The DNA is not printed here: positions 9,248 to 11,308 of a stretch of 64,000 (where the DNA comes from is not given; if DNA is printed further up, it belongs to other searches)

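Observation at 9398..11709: CYTH-uridine kinase-CYTH fusion translationally coupled to a bPH_2 membrane protein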

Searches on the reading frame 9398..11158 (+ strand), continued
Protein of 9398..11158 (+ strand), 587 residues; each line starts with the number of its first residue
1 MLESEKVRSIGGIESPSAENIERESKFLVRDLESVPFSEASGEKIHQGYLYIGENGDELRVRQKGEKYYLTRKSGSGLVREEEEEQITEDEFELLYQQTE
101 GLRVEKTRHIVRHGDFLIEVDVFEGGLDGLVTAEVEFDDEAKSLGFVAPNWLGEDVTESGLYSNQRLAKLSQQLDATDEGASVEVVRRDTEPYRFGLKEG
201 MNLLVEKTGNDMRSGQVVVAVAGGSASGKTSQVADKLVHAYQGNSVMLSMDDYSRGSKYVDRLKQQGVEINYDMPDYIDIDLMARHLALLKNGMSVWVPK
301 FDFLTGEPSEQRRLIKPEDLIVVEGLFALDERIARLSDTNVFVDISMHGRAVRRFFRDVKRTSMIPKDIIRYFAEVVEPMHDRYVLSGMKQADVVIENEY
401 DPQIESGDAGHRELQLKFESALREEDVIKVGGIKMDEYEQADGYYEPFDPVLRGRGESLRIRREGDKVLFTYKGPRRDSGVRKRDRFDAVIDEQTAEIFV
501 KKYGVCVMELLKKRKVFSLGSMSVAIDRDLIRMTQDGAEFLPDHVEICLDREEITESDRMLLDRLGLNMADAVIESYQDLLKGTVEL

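Call 18: find_related_loci(query=A1, collection=genome_contigs, flank=6000)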
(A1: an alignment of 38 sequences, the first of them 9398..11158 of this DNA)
Query A1 (587 aa) in genome_contigs; peptide patterns used: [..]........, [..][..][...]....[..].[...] (x = any residue, [..] = any of these).
599 stretches matched a pattern (row limit reached: there are more); 517 encode a relative of the query (tblastn E <= 1e-3); the best 80 are kept; 80 distinct loci.
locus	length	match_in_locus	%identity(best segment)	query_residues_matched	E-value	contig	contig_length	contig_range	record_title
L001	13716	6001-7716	61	13-587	0e+0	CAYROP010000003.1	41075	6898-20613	MAG TPA_asm: uncultured Gammaproteobacteria bacterium isolate SRP173033_co3_106 genome assembly, contig: NODE_927_length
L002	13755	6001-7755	60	1-587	0e+0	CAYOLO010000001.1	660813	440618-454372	MAG TPA_asm: uncultured Gammaproteobacteria bacterium isolate binchicken_co16_225 genome assembly, contig: NODE_2_length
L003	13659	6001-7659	41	22-585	4e-123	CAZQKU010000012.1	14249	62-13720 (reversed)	MAG TPA_asm: uncultured Candidatus Saccharibacteria bacterium isolate binchicken_co3_590 genome assembly, contig: NODE_1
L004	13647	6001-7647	40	22-577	4e-118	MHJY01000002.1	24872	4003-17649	MAG: Candidatus Jacksonbacteria bacterium RIFOXYB2_FULL_44_15 rifoxyb2_full_scaffold_1137, whole genome shotgun sequence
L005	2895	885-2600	39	10-577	4e-122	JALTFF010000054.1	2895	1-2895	MAG: bacterium isolate S014_metabat2_scaf2bin.083 S014_NODE_23628_length_2895_cov_23.955925, whole genome shotgun sequen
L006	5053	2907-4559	38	13-580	1e-113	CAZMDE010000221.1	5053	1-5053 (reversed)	MAG TPA_asm: uncultured Bacteroidales bacterium isolate SRP272421_co2_298 genome assembly, contig: NODE_69400_length_505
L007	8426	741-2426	38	18-577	2e-110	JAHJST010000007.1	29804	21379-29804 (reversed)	MAG: Patescibacteria group bacterium isolate OS_PC_MetaG.mb.27 OS_PC_MetaG.mb.27_k141_315121, whole genome shotgun seque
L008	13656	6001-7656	37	17-583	4e-110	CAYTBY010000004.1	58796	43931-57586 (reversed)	MAG TPA_asm: uncultured Candidatus Saccharibacteria bacterium isolate SRP178908_co1_2 genome assembly, contig: NODE_247_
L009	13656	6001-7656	37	22-580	5e-106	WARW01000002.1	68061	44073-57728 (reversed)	MAG: Patescibacteria group bacterium isolate AMAZON02 genome_2, whole genome shotgun sequence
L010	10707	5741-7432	35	9-580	3e-97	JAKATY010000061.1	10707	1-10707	MAG: Candidatus Micrarchaeota archaeon isolate YP3.bin114 NODE_7837_length_10707_cov_1.85095, whole genome shotgun seque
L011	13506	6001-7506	37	22-527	1e-79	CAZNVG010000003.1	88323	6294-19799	MAG TPA_asm: uncultured Candidatus Saccharibacteria bacterium isolate SRP342105_co1_34 genome assembly, contig: NODE_313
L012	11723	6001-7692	34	20-580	6e-78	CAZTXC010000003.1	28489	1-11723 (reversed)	MAG TPA_asm: uncultured Candidatus Saccharibacteria bacterium isolate SRP342105_co1_323 genome assembly, contig: NODE_21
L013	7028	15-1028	40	244-580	3e-72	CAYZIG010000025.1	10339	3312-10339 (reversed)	MAG TPA_asm: uncultured Candidatus Saccharibacteria bacterium isolate SRP220891_co5_90 genome assembly, contig: NODE_496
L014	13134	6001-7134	38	197-580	2e-69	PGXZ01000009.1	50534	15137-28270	MAG: Candidatus Saccharibacteria bacterium HGW-Saccharibacteria-1 bjp_ig2103_scaffold_399, whole genome shotgun sequence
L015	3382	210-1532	35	17-482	9e-63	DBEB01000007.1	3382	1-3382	MAG TPA_asm: Candidatus Falkowbacteria bacterium UBA917 UBA917_contig_1705, whole genome shotgun sequence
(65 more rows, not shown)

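Call 20: find_encoding_contigs(protein=P0008, flank=5000, max_places=2)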
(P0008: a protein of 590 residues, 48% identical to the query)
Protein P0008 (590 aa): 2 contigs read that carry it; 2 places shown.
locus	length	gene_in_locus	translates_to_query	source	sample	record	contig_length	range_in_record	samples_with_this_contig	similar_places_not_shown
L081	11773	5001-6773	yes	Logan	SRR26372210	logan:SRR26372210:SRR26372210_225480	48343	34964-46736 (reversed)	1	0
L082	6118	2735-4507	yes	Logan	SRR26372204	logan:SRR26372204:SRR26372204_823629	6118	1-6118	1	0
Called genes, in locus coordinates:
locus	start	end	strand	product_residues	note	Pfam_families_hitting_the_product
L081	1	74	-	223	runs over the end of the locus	PF12146:Hydrolase_4 (weak), PF07819:PGAP1 (weak), PF24096:DUF7379 (faint)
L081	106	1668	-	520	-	-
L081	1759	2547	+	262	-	-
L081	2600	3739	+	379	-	PF05496:RuvB_N, PF07724:AAA_2 (faint), PF00004:AAA, PF07728:AAA_5 (weak), PF13173:AAA_14, PF13401:AAA_22 (faint), PF16193:AAA_assoc_2, PF12002:MgsA_C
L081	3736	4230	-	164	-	PF01988:VIT1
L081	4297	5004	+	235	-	-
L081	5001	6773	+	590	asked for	PF00485:PRK, PF01928:CYTH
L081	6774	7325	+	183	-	PF03703:bPH_2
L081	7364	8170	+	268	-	PF00106:adh_short, PF08659:KR, PF13561:adh_short_C2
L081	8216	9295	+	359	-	PF01926:MMR_HSR1, PF02421:FeoB_N, PF06071:YchF-GTPase_C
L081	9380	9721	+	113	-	PF01250:Ribosomal_S6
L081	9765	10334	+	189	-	PF00436:SSB, PF22657:SSB_1 (faint)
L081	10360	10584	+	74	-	PF01084:Ribosomal_S18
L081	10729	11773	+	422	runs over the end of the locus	PF22694:CtpB_N-like, PF00595:PDZ, PF13180:PDZ_2 (weak), PF17820:PDZ_6, PF03572:Peptidase_S41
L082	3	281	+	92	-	?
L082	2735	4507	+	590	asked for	PF00485:PRK, PF01928:CYTH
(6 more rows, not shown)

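Call 21: find_encoding_contigs(protein=P0002, flank=5000, max_places=2)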
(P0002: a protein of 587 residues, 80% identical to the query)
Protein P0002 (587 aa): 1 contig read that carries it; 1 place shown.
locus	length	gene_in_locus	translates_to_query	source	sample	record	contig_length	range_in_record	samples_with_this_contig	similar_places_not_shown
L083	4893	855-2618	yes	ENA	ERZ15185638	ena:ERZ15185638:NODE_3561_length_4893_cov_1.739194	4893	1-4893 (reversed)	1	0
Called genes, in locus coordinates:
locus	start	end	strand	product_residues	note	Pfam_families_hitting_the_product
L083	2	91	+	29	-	?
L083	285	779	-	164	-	PF01988:VIT1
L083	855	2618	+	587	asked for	PF01928:CYTH (weak), PF00485:PRK, PF01928:CYTH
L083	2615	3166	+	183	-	PF03703:bPH_2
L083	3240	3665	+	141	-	PF00011:HSP20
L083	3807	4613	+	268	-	PF00106:adh_short, PF08659:KR, PF13561:adh_short_C2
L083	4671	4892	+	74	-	?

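Call 35: predict_structure(alignment_id=A1)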
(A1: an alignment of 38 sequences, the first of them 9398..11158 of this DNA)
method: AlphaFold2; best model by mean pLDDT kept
length: 587 residues; sequences in the alignment: 38
mean_pLDDT: 85.6   pTM: 0.62
mean pLDDT of the five models: 85.6, 84.8, 84.0, 83.5, 83.6
residues with pLDDT >= 90: 300; 70-90: 233; 50-70: 17; < 50: 37
segments of 3 or more residues with pLDDT < 50: 1-18, 178-190, 582-587
pLDDT, mean of each block of 10 residues (from residue 1): 31 37 85 79 92 87 95 80 92 90 93 92 86 91 86 85 87 61 39 83 93 94 85 95 92 95 92 91 97 96 91 96 96 94 91 86 82 88 84 90 88 89 94 96 83 82 93 86 89 89 86 95 94 90 91 89 92 75 40
secondary structure, 60 per line:
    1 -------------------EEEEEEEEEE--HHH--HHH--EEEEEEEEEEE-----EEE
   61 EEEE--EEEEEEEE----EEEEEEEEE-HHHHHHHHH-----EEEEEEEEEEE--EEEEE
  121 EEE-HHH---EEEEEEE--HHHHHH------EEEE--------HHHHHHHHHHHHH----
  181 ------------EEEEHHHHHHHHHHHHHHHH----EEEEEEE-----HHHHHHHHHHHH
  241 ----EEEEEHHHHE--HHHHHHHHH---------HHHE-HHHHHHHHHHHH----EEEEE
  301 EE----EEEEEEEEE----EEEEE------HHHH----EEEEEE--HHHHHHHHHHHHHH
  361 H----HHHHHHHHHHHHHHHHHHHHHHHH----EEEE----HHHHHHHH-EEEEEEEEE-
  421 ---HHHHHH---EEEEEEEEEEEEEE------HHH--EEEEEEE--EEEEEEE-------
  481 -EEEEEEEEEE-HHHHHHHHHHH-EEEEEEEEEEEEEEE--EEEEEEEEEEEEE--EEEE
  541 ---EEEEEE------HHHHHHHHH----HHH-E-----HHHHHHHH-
elements in order: E20-29 E42-52 E58-64 E67-74 E79-87 H89-97 E103-113 E116-123 E131-137 H140-145 E152-155 H164-176 E193-196 H197-212 E217-223 H229-240 E245-249 H250-253 H257-265 H280-291 E296-302 E307-315 E320-324 H331-334 E339-344 H347-361 H366-389 E394-397 H402-409 E411-419 H424-429 E433-446 E458-464 E467-473 E482-491 H493-503 E505-519 E522-534 E537-540 E544-549 H556-564 H579-586

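Call 39: fold_search(model_id=the predicted structure, library=pdb)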
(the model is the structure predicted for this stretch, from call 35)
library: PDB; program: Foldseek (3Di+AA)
matches with E <= 10: 1462; with E <= 0.001: 156
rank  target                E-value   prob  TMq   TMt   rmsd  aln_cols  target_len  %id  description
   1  7z67                  1.2e-23  1.00  0.31  0.45  14.9       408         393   19  Crystal structure of the tandem kinase & triphosphate tunnel metalloenzyme domain module of the TTM1 protein from Arabid (released 2022-03-23)
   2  6n55_C                1.4e-14  1.00  0.29  0.76   3.0       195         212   28  Crystal structure of human uridine-cytidine kinase 2 complexed with 2'-azidouridine (released 2019-11-27)
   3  7sql_C                2.7e-14  1.00  0.29  0.75   3.4       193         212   27  Crystal structure of human uridine-cytidine kinase 2 complexed with a weak small molecule inhibitor (released 2022-10-12)
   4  6n55_E                2.7e-14  1.00  0.29  0.76   3.8       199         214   27  Crystal structure of human uridine-cytidine kinase 2 complexed with 2'-azidouridine (released 2019-11-27)
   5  2fbl_B                3.0e-14  1.00  0.22  0.76   4.4       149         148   44  The crystal structure of the hypothetical protein NE1496 (released 2005-12-20)
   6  1uej_B                3.4e-14  1.00  0.29  0.77   3.8       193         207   28  Crystal structure of human uridine-cytidine kinase 2 complexed with a substrate, cytidine (released 2004-05-04)
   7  6n55_A                3.4e-14  1.00  0.28  0.78   3.1       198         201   27  Crystal structure of human uridine-cytidine kinase 2 complexed with 2'-azidouridine (released 2019-11-27)
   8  3typ_B                4.0e-14  1.00  0.22  0.76   3.4       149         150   43  The crystal structure of the inorganic triphosphatase NE1496 (released 2012-05-09)
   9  6n54_A                4.0e-14  1.00  0.29  0.76   3.1       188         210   28  Crystal structure of human uridine-cytidine kinase 2 complexed with 2'-azidocytidine monophosphate (released 2019-11-27)
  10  6n53_B                5.2e-14  1.00  0.29  0.76   4.0       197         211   27  Crystal structure of human uridine-cytidine kinase 2 complexed with 2'-azidouridine monophosphate (released 2019-11-27)
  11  6n54_B                7.9e-14  1.00  0.29  0.76   3.4       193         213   28  Crystal structure of human uridine-cytidine kinase 2 complexed with 2'-azidocytidine monophosphate (released 2019-11-27)
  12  6n55_F                8.4e-14  1.00  0.29  0.76   3.1       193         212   27  Crystal structure of human uridine-cytidine kinase 2 complexed with 2'-azidouridine (released 2019-11-27)
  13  2fbl_A                8.8e-14  1.00  0.22  0.78   3.4       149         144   43  The crystal structure of the hypothetical protein NE1496 (released 2005-12-20)
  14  1xrj_A                8.8e-14  1.00  0.28  0.75   3.4       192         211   28  Rapid structure determination of human uridine-cytidine kinase 2 using a conventional laboratory X-ray source and a si (released 2005-03-15)
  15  3typ_A                9.3e-14  1.00  0.21  0.77   3.6       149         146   42  The crystal structure of the inorganic triphosphatase NE1496 (released 2012-05-09)
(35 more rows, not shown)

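Call 40: find_encoding_contigs(protein=P0011, flank=4000, max_places=1)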
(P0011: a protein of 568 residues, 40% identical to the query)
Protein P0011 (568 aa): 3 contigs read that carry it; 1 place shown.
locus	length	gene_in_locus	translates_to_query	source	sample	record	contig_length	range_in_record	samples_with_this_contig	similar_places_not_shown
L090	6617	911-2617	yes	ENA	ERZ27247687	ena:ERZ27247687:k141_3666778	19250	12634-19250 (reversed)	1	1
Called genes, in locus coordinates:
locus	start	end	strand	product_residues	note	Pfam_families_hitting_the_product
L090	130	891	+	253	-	PF01978:TrmB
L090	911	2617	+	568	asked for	PF01928:CYTH, PF00485:PRK, PF01928:CYTH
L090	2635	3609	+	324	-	PF14257:DUF4349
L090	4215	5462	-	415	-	PF13263:PHP_C (faint), PF27218:MJ0043_C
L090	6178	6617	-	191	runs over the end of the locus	PF00961:LAGLIDADG_1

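Call 41: find_encoding_contigs(protein=P0071, flank=4000, max_places=1)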
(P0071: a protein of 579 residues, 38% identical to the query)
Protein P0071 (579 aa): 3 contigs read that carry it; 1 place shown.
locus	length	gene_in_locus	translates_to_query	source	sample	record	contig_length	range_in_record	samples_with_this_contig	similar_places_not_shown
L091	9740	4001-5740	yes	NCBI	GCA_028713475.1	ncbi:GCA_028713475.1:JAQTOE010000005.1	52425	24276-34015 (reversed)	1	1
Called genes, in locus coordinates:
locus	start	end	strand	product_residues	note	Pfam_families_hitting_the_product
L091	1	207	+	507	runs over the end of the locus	PF02874:ATP-synt_ab_N, PF00006:ATP-synt_ab, PF00306:ATP-synt_ab_C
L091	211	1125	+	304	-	PF00231:ATP-synt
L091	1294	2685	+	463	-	PF02874:ATP-synt_ab_N, PF00006:ATP-synt_ab, PF22919:ATP-synt_VA_C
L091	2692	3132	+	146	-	PF02823:ATP-synt_DE_N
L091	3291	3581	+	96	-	-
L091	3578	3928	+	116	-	-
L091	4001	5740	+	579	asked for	PF00485:PRK, PF01928:CYTH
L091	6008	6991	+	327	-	PF00438:S-AdoMet_synt_N, PF02772:S-AdoMet_synt_M, PF02773:S-AdoMet_synt_C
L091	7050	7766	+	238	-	PF00300:His_Phos_1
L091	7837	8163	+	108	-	-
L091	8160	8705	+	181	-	-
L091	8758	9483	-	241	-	PF02535:Zip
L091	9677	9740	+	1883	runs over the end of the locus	PF13385:Laminin_G_3, PF00041:fn3 (faint), PF10102:DUF2341, PF06439:3keto-disac_hyd, PF16656:Pur_ac_phosph_N (weak)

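Call 42: find_encoding_contigs(protein=P0104, flank=4000, max_places=1)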
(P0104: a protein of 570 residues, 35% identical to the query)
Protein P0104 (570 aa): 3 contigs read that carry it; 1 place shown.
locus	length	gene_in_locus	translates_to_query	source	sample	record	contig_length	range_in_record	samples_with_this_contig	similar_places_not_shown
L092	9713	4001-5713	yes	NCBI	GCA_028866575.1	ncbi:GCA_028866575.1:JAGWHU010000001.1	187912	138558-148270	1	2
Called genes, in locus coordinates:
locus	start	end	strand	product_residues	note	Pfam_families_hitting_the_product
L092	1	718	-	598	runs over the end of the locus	-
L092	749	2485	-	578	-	PF10412:TrwB_AAD_bind (faint), PF01935:DUF87, PF12846:AAA_10 (faint)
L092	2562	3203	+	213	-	PF00174:Oxidored_molyb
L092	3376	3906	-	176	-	PF04982:TM_HPP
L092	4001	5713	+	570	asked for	PF01928:CYTH (weak), PF00485:PRK, PF01928:CYTH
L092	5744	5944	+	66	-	-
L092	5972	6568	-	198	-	-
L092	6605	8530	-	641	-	PF01022:HTH_5 (weak), PF13412:HTH_24, PF14321:DUF4382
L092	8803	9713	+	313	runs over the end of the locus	PF00248:Aldo_ket_red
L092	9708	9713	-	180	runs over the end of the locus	PF05175:MTS, PF06325:PrmA, PF10294:Methyltransf_16 (weak), PF13847:Methyltransf_31, PF13649:Methyltransf_25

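Call 43: find_encoding_contigs(protein=P0080, flank=4000, max_places=1)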
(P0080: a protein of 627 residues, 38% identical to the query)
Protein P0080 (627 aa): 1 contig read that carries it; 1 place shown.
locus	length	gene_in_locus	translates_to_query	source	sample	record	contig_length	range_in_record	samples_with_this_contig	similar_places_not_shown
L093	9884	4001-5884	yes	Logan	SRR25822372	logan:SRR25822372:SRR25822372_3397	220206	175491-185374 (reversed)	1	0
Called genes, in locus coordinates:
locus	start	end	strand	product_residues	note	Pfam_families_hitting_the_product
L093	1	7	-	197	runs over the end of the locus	PF02353:CMAS (weak), PF07021:MetW (weak)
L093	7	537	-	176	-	-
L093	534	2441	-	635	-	PF02867:Ribonuc_red_lgC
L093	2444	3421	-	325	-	PF01368:DHH, PF02272:DHHA1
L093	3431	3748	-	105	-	PF13459:Fer4_15, PF13370:Fer4_13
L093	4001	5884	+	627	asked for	PF00485:PRK, PF01928:CYTH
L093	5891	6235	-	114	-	-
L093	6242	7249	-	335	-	PF00395:SLH, PF03330:DPBB_1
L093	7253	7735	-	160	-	PF07650:KH_2, PF13083:KH_KhpA-B (weak), PF01424:R3H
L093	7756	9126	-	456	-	PF02096:60KD_IMP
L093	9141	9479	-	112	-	PF00825:Ribonuclease_P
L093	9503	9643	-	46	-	PF00468:Ribosomal_L34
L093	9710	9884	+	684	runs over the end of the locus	-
